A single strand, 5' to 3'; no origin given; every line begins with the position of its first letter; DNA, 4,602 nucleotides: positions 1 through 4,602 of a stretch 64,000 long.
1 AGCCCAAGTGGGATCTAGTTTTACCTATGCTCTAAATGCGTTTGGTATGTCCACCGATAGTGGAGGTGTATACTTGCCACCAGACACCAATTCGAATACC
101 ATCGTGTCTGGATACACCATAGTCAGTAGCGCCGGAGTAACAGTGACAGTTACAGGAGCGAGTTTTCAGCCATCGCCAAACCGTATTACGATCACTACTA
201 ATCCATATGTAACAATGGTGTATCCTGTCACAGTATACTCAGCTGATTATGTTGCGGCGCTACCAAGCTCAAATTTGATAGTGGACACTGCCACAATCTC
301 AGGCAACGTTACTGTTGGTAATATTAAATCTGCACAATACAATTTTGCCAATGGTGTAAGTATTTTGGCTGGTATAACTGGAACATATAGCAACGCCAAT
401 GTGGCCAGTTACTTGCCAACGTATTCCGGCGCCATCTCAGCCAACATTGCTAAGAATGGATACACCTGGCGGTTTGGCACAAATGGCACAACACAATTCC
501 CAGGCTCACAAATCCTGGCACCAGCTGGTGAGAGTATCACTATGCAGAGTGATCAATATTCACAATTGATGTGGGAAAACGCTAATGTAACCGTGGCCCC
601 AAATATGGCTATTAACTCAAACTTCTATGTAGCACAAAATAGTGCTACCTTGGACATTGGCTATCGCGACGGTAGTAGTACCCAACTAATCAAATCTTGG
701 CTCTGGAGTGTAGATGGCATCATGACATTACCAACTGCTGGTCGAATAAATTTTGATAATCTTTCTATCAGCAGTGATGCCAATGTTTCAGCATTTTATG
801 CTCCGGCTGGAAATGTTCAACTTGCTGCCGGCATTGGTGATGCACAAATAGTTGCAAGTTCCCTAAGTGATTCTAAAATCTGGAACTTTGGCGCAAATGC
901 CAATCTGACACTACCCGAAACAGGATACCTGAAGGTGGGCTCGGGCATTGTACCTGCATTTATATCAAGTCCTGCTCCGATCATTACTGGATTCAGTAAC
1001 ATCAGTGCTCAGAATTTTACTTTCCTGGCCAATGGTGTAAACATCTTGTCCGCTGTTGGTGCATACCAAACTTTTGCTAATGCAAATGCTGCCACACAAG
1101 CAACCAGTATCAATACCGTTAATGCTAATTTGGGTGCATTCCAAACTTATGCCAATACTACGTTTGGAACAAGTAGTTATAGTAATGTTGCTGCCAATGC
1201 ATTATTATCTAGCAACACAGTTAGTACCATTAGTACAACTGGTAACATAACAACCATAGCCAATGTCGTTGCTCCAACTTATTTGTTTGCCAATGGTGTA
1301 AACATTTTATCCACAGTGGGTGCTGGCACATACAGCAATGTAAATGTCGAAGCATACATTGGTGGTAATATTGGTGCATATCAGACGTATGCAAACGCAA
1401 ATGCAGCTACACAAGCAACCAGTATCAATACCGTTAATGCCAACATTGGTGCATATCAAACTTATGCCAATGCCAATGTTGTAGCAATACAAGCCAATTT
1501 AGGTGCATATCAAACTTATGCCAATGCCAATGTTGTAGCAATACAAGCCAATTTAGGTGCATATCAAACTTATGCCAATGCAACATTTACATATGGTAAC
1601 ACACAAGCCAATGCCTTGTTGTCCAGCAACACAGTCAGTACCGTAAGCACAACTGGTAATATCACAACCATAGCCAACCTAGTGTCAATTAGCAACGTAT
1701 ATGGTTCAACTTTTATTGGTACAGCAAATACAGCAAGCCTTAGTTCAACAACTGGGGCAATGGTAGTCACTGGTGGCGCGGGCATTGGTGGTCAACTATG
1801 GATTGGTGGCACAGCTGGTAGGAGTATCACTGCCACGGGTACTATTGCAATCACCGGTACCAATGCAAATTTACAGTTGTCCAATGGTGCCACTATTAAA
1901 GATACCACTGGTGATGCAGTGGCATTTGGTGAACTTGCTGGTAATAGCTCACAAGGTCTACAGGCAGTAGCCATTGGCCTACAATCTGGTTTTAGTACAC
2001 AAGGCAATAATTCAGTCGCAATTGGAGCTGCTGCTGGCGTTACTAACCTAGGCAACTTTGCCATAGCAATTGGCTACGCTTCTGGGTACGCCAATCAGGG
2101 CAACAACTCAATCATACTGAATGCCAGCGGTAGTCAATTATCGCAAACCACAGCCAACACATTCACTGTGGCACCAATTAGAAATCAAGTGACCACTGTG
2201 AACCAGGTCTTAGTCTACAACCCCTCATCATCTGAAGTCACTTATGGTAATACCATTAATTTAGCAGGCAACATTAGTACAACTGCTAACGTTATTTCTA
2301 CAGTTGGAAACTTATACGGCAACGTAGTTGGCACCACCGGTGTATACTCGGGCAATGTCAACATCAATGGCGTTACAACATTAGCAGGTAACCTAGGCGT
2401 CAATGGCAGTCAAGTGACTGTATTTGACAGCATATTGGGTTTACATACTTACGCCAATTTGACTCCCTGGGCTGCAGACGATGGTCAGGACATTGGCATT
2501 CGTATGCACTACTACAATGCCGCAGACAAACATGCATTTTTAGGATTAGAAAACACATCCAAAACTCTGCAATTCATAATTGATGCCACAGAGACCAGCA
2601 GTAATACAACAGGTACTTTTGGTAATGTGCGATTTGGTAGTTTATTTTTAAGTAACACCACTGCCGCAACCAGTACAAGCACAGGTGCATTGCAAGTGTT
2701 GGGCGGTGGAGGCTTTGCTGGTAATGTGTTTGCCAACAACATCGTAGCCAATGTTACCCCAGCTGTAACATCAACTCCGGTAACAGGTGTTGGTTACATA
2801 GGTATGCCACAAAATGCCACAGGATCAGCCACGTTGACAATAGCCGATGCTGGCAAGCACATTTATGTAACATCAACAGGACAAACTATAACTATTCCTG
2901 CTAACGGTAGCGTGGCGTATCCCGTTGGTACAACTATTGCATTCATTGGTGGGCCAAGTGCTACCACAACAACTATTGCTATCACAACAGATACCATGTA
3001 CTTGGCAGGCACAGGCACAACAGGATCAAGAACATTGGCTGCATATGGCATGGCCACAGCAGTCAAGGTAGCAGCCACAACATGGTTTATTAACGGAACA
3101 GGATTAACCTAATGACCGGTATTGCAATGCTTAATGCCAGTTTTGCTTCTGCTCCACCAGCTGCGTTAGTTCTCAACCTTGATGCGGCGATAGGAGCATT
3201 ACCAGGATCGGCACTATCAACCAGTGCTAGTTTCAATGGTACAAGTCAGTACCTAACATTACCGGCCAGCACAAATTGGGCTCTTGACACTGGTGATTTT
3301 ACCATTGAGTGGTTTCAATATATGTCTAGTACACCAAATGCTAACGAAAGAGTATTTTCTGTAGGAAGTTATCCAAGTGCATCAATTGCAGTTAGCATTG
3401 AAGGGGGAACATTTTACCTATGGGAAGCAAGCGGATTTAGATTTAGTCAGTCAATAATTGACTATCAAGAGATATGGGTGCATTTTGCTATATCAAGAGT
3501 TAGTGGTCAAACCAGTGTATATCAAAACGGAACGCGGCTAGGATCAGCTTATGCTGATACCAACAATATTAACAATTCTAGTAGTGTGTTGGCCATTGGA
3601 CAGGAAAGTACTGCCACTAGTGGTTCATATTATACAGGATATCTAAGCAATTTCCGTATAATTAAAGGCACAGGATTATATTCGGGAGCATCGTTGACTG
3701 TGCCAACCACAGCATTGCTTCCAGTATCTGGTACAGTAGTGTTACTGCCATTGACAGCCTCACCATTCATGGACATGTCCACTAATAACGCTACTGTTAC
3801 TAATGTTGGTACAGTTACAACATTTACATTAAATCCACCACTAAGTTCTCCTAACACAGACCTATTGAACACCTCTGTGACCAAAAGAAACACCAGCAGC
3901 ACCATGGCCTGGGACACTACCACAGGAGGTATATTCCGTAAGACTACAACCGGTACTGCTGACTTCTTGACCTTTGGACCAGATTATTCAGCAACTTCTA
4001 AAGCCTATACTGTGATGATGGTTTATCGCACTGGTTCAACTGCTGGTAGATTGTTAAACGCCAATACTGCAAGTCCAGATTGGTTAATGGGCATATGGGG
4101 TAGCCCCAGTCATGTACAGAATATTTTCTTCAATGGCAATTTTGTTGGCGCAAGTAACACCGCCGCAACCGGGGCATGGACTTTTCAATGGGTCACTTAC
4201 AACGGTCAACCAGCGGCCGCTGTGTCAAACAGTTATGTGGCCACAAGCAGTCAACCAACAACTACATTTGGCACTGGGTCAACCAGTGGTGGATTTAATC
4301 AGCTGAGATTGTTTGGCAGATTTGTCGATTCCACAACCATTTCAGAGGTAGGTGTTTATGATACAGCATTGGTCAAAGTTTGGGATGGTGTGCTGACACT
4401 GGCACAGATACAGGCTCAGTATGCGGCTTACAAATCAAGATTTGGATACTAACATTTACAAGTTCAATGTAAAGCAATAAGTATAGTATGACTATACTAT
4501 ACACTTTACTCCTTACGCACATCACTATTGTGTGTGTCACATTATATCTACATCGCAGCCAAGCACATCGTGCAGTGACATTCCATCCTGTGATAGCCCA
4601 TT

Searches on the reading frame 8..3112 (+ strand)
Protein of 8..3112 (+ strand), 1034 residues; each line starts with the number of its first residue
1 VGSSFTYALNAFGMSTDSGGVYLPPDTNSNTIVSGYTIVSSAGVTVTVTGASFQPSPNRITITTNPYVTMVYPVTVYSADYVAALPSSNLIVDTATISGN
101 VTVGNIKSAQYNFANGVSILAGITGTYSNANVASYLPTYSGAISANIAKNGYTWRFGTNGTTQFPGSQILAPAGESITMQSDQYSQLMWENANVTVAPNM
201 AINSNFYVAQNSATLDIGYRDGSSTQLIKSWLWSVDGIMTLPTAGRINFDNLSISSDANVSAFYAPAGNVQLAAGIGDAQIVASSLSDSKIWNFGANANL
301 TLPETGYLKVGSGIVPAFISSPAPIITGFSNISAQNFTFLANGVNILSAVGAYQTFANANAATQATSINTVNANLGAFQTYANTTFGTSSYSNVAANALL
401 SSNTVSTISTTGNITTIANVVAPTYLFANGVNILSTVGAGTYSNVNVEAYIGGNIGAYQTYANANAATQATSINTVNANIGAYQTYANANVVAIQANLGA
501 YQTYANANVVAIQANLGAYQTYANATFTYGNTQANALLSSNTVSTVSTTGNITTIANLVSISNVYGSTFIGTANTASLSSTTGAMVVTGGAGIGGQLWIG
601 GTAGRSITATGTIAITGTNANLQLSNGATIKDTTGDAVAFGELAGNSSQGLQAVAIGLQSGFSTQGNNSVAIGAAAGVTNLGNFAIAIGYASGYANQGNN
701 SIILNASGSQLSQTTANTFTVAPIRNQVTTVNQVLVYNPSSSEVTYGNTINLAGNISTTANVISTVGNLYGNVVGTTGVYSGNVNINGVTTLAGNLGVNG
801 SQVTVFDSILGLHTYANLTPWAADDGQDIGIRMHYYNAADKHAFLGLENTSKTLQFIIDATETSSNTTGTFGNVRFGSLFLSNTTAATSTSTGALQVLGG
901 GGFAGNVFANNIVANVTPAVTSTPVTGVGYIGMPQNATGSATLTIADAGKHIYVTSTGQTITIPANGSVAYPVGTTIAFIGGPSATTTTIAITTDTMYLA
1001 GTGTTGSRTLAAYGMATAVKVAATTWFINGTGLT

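Call 43: search_protein_families(library=phrogs, proteins=[window:8-3112:+], max_evalue=0.00001)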
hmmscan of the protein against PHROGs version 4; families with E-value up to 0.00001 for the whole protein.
window:8-3112:+ (1034 aa): 1 family
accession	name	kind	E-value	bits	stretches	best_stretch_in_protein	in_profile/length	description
phrog_697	-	head and packaging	8.9e-10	37.5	1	781-1020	1248-1448/2079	structural protein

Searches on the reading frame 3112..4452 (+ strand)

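Call 43: search_protein_families(library=phrogs, proteins=[window:3112-4452:+], max_evalue=0.00001)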
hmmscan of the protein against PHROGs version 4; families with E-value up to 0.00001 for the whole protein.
window:3112-4452:+ (446 aa): 3 families
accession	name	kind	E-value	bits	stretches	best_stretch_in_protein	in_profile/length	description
phrog_3545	-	unknown function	3.3e-16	59.5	1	37-204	793-978/1115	-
phrog_24074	-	unknown function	9.4e-11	41.7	1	38-202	459-623/892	-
phrog_18802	-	head and packaging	1.9e-08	32.3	1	36-215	842-1017/3007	virion structural protein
